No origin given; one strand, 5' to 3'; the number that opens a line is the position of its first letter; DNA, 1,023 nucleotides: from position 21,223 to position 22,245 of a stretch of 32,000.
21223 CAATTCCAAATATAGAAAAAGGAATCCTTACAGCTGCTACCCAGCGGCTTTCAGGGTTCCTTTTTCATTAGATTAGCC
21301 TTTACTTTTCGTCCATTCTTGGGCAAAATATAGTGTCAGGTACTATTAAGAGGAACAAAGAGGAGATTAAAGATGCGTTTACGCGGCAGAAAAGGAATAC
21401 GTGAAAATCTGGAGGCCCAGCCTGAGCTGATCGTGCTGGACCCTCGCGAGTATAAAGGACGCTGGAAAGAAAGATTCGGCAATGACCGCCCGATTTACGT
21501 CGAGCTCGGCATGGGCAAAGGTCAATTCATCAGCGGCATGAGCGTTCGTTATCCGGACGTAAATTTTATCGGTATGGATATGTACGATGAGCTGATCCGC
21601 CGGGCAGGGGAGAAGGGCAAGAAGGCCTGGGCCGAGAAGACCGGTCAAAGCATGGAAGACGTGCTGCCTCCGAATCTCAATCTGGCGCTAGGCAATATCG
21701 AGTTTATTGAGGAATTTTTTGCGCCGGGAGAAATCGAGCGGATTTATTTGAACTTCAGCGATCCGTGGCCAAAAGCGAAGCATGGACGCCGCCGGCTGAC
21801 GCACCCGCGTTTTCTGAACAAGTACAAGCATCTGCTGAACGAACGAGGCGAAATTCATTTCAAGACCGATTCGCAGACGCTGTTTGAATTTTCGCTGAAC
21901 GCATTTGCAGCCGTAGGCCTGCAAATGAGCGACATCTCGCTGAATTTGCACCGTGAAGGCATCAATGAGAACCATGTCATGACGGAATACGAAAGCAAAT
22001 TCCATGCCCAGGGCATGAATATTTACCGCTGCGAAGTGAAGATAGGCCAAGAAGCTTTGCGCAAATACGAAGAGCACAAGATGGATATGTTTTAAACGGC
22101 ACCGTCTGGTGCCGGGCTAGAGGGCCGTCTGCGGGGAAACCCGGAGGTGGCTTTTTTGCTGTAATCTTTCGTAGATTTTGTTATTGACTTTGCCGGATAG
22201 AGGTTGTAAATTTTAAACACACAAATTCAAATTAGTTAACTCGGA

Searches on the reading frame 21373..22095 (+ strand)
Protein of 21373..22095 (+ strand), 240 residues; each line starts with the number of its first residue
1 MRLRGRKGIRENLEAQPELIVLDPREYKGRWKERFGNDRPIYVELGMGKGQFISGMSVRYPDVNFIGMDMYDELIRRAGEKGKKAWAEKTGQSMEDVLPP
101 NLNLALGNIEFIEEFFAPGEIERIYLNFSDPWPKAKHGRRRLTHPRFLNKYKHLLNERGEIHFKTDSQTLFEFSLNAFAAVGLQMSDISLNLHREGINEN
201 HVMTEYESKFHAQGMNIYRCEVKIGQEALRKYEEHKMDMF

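Call 20: search_protein_families(library=pfam, proteins=[window:21373-22095:+], max_evalue=0.01)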
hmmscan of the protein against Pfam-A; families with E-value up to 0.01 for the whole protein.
window:21373-22095:+ (240 aa): 2 families
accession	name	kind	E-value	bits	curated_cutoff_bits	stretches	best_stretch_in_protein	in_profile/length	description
PF02390.23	Methyltransf_4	-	3.2e-39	134.6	24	1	38-220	1-173/173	Putative methyltransferase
PF24675.1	NpmA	-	0.0076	16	60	0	30-85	15-70/214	16S rRNA (adenine(1408)-N(1))-methyltransferase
